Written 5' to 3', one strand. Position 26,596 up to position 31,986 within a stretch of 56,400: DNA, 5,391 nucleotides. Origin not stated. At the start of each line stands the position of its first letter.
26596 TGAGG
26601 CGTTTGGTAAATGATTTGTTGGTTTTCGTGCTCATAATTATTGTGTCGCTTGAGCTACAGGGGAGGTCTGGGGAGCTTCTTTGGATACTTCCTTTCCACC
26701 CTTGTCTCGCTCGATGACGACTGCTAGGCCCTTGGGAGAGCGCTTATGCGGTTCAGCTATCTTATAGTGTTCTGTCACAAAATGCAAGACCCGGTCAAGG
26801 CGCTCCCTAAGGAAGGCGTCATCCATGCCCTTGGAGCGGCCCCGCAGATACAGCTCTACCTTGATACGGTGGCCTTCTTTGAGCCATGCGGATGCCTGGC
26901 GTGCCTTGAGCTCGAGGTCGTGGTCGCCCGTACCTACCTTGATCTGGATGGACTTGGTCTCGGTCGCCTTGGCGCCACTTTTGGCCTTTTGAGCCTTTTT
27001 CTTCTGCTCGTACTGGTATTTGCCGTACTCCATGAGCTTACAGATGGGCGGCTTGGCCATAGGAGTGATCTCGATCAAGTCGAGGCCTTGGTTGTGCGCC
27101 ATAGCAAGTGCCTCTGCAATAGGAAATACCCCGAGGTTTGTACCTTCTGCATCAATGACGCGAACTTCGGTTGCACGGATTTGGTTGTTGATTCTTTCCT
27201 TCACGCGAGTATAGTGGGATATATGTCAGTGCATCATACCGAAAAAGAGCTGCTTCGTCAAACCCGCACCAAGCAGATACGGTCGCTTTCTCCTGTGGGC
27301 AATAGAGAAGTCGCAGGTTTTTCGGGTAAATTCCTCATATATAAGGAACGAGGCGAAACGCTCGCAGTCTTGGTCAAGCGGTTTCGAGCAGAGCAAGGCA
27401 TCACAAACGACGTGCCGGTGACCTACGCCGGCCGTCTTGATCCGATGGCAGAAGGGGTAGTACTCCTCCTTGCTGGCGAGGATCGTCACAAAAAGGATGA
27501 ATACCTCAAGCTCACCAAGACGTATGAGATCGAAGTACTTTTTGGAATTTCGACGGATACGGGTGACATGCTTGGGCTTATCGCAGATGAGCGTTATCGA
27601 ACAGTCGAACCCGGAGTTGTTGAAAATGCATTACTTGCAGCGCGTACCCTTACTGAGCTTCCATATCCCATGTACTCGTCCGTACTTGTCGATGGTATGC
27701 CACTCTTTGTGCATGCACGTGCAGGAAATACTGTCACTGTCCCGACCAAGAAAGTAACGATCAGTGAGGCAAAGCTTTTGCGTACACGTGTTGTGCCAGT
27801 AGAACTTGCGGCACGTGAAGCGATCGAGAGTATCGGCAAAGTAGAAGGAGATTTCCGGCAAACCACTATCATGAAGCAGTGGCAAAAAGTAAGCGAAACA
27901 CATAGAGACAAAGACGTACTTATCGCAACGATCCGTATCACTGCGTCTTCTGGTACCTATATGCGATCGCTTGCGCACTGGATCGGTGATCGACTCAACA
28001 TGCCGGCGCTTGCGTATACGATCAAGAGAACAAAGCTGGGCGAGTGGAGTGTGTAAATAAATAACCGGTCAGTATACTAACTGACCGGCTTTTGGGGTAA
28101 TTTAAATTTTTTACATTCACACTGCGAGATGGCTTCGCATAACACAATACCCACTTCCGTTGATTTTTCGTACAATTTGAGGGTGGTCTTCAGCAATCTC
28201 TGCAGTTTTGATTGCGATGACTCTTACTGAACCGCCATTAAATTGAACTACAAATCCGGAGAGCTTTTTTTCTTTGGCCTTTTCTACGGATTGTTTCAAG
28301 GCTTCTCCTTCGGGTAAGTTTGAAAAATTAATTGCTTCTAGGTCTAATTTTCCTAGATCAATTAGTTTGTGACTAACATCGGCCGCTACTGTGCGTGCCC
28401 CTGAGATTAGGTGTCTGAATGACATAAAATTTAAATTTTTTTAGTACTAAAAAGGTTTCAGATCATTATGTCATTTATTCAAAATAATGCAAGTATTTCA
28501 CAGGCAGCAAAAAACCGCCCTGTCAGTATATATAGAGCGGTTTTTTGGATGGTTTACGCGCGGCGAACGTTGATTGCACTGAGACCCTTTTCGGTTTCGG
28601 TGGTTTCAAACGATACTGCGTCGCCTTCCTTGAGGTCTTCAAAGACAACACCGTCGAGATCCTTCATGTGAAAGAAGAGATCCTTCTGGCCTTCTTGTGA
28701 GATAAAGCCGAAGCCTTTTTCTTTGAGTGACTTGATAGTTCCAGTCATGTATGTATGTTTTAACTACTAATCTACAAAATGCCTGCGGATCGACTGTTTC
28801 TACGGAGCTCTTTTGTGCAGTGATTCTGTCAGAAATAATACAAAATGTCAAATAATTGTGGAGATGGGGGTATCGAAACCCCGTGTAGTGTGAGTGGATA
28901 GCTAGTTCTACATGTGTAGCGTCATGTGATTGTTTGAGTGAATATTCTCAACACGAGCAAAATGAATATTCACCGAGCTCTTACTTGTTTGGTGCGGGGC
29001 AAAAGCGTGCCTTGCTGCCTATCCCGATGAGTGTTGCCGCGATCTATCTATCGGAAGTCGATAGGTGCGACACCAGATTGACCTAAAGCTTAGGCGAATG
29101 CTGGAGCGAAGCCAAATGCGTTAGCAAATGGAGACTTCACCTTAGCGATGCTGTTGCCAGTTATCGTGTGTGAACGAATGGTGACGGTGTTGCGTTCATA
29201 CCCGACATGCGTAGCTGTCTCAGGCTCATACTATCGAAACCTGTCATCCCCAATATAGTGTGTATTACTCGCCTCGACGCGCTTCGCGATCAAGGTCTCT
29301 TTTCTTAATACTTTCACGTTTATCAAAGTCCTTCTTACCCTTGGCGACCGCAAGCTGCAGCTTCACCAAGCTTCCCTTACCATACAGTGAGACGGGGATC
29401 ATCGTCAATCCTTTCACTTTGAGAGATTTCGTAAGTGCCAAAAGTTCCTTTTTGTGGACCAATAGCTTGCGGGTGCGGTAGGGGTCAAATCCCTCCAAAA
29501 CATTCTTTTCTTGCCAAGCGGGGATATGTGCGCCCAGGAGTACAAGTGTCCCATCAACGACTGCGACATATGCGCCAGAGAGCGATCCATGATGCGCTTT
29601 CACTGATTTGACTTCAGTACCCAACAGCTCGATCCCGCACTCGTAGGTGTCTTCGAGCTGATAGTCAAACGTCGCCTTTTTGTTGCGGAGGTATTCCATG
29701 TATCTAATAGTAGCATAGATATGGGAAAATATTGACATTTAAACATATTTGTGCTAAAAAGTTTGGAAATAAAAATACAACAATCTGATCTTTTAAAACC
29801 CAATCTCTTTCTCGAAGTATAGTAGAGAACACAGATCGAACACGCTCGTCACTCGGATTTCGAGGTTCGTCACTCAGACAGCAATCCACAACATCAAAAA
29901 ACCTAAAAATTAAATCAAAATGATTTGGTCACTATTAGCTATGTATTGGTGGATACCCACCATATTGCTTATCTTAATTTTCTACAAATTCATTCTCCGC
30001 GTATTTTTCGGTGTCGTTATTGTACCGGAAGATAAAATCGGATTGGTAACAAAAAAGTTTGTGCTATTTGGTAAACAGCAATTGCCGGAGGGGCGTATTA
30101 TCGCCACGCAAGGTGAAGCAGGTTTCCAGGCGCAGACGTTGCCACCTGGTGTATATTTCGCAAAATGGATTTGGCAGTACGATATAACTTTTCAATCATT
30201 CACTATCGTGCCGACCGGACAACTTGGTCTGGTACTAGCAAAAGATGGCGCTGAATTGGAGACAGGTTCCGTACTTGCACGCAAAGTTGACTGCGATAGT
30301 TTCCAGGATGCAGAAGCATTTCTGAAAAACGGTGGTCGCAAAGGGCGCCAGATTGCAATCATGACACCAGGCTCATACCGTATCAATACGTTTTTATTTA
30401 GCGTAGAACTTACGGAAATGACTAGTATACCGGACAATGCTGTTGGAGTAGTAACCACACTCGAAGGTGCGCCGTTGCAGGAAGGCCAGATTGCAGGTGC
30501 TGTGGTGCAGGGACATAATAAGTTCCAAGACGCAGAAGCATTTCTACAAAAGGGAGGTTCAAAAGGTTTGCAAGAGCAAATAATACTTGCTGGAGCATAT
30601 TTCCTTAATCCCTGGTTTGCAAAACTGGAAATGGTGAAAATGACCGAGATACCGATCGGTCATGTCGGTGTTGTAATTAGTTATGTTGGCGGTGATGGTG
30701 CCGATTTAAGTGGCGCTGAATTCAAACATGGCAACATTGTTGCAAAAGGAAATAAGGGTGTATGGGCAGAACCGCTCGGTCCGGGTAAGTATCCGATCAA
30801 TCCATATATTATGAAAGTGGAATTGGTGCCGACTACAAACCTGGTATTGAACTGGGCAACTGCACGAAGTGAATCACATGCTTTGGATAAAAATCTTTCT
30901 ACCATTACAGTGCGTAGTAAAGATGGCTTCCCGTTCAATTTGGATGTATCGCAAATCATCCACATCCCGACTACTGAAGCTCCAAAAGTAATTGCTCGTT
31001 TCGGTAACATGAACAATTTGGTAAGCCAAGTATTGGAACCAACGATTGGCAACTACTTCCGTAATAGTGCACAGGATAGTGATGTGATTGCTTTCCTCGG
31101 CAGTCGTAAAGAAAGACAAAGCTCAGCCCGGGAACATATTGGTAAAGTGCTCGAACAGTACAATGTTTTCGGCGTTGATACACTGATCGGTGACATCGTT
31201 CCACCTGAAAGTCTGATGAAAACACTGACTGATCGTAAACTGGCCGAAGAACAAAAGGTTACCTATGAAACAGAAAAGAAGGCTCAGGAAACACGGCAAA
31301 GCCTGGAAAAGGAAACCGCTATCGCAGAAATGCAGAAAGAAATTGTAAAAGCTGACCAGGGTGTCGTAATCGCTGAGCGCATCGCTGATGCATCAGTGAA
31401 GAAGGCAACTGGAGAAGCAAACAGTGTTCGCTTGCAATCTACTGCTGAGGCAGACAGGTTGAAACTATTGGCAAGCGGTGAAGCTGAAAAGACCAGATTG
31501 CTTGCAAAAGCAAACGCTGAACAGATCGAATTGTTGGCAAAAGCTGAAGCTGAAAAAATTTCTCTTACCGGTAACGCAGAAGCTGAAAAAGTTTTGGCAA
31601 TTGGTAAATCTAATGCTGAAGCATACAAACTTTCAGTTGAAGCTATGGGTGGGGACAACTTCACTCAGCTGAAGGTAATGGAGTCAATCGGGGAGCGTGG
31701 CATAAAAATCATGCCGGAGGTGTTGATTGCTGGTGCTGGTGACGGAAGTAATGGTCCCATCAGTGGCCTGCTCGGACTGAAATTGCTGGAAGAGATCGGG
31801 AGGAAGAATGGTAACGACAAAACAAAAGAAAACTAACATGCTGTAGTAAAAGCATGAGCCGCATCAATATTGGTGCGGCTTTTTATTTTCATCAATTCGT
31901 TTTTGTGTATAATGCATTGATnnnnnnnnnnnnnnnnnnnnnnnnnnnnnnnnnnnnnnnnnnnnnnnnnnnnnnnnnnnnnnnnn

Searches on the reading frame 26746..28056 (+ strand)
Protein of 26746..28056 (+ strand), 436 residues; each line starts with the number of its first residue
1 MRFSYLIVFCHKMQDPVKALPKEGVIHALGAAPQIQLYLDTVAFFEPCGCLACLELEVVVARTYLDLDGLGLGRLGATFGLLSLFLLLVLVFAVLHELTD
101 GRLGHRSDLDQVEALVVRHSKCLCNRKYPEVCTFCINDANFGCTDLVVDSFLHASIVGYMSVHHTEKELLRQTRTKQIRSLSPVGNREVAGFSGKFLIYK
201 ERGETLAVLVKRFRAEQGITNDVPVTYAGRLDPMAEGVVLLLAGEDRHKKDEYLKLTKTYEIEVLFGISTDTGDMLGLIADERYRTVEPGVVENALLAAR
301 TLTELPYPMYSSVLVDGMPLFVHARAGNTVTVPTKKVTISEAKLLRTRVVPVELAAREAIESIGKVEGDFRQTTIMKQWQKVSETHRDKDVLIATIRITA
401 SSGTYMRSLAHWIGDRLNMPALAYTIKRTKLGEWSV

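Call 71: search_protein_families(library=pfam, proteins=[window:26746-28056:+], max_evalue=0.001)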
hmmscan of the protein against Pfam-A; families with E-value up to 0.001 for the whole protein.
window:26746-28056:+ (436 aa): 1 family
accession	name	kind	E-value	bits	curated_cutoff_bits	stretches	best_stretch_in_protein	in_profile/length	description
PF01509.24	TruB_N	-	5.8e-21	75.9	27.3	1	225-349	9-134/149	TruB family pseudouridylate synthase (N terminal domain)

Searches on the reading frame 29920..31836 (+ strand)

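Call 8: search_protein_families(library=pfam, proteins=[window:29920-31836:+], max_evalue=0.001)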
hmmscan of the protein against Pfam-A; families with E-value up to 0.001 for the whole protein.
window:29920-31836:+ (638 aa): 1 family
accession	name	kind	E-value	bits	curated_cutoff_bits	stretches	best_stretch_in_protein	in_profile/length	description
PF01145.31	Band_7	-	1.9e-24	87.1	23.6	1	243-456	2-172/176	SPFH domain / Band 7 family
